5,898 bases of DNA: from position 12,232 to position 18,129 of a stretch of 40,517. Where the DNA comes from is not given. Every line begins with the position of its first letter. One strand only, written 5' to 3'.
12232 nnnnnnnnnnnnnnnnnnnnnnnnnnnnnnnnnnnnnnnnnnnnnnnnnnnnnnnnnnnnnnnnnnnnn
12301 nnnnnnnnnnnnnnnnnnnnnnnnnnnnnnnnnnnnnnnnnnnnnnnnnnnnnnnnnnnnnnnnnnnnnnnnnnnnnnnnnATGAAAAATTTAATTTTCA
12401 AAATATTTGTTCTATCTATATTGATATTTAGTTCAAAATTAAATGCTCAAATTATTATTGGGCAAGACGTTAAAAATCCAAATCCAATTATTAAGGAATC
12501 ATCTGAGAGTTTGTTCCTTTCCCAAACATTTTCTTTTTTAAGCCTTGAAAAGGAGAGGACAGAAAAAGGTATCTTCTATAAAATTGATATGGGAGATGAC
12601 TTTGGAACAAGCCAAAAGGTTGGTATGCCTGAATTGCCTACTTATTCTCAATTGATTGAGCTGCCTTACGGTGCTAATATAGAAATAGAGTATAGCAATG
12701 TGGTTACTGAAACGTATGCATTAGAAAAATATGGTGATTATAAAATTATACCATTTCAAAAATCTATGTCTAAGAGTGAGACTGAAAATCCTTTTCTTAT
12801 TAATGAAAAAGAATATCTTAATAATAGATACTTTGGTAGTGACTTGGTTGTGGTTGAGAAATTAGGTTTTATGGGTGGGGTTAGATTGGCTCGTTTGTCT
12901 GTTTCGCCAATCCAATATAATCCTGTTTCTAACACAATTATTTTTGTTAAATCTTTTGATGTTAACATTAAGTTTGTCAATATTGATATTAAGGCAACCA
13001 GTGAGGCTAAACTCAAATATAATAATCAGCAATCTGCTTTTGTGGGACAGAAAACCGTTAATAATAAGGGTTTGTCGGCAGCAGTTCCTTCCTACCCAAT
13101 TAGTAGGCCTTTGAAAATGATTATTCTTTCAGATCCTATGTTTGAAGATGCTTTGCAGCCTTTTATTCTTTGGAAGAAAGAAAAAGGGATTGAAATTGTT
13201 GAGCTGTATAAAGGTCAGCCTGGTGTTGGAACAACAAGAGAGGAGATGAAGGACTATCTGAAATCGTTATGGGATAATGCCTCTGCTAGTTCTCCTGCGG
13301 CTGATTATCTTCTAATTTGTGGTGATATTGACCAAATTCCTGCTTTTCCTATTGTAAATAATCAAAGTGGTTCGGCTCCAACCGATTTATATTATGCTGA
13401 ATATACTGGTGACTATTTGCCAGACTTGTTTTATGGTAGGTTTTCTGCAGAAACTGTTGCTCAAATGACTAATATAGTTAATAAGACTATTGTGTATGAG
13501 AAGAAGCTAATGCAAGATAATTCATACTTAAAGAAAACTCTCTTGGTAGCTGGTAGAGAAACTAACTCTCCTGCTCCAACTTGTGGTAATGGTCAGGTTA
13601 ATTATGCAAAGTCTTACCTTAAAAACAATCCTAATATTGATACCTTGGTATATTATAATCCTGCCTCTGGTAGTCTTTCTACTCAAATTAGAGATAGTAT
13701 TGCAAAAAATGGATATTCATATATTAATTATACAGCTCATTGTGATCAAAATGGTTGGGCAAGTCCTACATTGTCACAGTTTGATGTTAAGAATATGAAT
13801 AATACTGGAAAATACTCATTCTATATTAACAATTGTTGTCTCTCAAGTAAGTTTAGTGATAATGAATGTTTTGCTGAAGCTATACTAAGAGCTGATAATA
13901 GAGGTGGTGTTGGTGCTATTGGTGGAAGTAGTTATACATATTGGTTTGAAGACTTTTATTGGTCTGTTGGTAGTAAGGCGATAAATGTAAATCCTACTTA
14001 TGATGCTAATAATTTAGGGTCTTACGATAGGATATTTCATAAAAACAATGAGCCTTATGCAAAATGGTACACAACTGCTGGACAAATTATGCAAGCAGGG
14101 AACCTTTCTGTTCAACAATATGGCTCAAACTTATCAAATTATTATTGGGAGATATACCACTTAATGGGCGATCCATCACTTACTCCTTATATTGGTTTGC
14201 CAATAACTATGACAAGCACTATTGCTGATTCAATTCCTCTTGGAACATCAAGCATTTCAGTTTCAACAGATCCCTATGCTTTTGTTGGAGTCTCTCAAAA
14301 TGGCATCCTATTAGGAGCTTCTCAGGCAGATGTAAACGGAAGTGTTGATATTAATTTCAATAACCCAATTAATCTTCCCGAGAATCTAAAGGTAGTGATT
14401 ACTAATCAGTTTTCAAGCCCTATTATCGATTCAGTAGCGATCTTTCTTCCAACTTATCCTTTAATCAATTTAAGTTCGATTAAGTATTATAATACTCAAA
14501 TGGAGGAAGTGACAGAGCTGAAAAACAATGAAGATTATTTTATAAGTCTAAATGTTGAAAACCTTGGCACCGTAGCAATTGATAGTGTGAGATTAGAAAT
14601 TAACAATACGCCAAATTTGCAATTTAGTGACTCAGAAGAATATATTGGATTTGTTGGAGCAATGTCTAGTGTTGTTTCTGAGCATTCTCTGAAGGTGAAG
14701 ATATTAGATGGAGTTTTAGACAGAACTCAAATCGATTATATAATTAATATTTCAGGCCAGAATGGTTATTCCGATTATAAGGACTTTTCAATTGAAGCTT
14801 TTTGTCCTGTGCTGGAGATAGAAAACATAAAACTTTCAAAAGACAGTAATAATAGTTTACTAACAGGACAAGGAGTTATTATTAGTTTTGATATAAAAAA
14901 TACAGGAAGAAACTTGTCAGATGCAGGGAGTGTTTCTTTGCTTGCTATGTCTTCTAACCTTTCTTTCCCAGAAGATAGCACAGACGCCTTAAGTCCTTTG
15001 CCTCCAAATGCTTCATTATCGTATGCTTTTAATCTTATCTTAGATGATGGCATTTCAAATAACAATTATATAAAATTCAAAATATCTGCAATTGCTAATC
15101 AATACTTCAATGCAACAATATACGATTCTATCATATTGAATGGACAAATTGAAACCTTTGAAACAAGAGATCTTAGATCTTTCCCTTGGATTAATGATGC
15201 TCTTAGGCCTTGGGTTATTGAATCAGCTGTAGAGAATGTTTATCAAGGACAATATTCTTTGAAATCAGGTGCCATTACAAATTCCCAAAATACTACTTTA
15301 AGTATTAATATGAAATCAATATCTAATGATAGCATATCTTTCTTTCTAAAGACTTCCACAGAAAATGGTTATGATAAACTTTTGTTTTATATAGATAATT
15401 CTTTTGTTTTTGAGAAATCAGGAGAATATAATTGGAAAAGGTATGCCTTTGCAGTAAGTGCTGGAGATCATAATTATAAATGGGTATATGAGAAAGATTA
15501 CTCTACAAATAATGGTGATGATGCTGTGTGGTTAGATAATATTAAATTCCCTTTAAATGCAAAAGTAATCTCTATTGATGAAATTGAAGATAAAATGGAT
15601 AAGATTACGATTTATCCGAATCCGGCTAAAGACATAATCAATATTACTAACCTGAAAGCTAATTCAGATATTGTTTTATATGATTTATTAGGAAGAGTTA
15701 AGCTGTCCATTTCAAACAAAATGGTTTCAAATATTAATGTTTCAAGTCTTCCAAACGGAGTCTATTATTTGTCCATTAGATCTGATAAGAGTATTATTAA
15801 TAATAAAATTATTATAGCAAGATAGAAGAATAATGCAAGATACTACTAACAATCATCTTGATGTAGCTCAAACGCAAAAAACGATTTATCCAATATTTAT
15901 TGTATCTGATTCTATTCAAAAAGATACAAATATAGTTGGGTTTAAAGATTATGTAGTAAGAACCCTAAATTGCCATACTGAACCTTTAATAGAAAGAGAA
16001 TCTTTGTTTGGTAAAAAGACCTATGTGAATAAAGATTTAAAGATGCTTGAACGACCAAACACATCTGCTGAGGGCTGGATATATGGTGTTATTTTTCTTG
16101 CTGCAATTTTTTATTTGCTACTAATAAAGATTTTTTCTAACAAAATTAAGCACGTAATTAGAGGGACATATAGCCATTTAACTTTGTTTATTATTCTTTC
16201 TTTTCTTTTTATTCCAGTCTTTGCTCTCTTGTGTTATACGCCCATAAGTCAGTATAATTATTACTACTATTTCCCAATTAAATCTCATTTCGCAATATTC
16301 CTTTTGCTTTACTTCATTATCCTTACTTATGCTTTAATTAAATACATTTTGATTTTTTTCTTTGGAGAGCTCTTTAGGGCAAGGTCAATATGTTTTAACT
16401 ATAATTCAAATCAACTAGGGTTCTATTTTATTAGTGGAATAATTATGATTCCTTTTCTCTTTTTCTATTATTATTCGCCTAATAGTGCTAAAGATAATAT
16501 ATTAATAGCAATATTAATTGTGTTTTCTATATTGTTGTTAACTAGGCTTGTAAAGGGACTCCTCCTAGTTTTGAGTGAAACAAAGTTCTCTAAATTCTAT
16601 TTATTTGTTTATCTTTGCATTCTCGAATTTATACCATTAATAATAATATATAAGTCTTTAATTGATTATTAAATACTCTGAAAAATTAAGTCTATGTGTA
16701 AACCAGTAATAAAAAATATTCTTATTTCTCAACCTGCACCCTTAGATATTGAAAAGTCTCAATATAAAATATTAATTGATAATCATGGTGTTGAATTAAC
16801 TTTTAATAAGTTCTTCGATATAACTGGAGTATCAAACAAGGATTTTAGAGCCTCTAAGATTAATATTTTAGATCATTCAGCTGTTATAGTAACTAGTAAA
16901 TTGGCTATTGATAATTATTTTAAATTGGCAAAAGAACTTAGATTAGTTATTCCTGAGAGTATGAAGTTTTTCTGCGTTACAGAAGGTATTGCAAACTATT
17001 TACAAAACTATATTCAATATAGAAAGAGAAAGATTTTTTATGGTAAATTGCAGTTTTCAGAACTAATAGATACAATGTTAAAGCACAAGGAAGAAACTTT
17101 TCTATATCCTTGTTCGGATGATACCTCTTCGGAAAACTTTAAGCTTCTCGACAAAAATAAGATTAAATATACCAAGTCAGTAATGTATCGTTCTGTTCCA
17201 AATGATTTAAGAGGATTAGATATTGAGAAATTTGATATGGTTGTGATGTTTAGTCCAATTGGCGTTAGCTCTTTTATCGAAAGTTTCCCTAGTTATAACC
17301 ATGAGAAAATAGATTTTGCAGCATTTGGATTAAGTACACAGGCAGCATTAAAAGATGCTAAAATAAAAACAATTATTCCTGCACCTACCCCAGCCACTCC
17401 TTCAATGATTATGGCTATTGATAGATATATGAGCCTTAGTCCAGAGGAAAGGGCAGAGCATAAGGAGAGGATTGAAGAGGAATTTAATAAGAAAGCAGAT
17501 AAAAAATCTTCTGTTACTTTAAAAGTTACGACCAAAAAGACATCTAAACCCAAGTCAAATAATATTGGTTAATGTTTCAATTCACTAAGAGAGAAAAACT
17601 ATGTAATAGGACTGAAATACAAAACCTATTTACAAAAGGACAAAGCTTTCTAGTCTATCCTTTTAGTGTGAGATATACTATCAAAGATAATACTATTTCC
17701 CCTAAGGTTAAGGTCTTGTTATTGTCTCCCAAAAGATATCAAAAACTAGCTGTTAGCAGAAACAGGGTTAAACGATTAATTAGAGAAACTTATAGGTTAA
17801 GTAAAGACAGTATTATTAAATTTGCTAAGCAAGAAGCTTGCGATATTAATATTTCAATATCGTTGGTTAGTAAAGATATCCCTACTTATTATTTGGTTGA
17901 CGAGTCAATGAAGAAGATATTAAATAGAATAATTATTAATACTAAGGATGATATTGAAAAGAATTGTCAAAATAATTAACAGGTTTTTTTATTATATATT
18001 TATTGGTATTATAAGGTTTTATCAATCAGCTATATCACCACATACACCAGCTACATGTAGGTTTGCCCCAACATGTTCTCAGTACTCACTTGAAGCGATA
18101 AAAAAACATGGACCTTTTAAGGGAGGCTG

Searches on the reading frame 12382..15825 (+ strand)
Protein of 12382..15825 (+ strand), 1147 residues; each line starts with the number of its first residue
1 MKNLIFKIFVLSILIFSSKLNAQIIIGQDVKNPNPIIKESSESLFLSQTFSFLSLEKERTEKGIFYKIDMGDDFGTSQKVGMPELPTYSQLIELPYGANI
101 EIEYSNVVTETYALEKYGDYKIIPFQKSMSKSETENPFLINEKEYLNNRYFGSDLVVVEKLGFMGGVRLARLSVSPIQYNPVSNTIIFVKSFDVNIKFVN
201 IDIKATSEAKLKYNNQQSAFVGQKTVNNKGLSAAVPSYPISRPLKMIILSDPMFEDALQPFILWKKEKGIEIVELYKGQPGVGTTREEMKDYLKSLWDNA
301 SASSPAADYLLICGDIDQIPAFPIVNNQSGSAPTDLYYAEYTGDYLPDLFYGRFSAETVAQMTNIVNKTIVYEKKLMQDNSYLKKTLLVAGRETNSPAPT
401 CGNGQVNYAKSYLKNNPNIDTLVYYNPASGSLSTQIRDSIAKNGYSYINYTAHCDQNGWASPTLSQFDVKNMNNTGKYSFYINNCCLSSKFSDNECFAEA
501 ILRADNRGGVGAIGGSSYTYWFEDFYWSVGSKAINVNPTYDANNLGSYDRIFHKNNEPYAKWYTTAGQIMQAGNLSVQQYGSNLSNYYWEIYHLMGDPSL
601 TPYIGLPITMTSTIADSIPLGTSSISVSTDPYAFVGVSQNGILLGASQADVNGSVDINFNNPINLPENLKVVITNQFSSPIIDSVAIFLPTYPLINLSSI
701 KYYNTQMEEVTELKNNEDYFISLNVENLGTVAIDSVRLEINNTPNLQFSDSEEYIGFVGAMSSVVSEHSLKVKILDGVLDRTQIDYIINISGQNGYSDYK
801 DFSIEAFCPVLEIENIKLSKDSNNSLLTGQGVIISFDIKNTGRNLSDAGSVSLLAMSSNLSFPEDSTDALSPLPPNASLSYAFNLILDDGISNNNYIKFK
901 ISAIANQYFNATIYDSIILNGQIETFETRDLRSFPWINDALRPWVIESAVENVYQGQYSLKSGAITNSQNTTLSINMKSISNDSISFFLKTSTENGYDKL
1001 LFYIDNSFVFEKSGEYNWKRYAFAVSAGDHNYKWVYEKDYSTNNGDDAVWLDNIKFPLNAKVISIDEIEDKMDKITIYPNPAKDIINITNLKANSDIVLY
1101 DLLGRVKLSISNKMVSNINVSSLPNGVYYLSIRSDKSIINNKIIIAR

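Call 16: search_protein_families(library=pfam, proteins=[window:12382-15825:+])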
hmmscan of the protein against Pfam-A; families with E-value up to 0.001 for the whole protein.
window:12382-15825:+ (1147 aa): 4 families
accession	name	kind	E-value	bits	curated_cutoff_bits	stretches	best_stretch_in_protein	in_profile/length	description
PF01364.23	Peptidase_C25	-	1.1e-58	199.8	23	1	246-601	1-373/374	Peptidase family C25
PF08126.16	Propeptide_C25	-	2.6e-15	56.5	22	1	32-221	8-195/205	Propeptide_C25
PF18962.6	Por_Secre_tail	-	5.2e-13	49.5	27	1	1077-1145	1-75/75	Secretion system C-terminal sorting domain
PF03785.20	Peptidase_C25_C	-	6.9e-13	48.7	25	1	607-685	1-78/79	Peptidase family C25, C terminal ig-like domain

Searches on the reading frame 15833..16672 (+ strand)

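Call 16: search_protein_families(library=pfam, proteins=[window:15833-16672:+])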
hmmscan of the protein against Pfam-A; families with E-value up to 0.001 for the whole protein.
window:15833-16672:+ (279 aa): 1 family
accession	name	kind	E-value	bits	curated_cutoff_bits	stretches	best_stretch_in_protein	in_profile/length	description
PF14093.11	DUF4271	-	6.9e-17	62.5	29.7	1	97-276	27-206/206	Domain of unknown function (DUF4271)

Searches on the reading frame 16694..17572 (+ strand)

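Call 72: search_protein_families(library=pfam, proteins=[window:16694-17572:+], max_evalue=0.00001)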
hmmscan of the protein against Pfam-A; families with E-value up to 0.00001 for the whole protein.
window:16694-17572:+ (292 aa): 1 family
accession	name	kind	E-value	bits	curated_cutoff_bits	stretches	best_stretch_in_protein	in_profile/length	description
PF02602.20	HEM4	-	1.9e-24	86.5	27.5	1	50-239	29-230/231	Uroporphyrinogen-III synthase HemD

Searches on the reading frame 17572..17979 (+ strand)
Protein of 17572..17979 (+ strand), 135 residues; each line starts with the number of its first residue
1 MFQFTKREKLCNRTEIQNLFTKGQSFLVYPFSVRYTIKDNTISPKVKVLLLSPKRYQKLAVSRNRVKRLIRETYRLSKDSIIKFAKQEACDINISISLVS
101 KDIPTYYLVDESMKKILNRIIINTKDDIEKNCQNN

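Call 72: search_protein_families(library=pfam, proteins=[window:17572-17979:+], max_evalue=0.00001)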
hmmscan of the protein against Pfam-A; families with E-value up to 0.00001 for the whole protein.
window:17572-17979:+ (135 aa): 1 family
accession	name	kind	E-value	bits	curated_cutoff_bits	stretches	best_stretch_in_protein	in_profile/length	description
PF00825.24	Ribonuclease_P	-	2.6e-13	50.4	22.3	1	4-101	1-90/109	Ribonuclease P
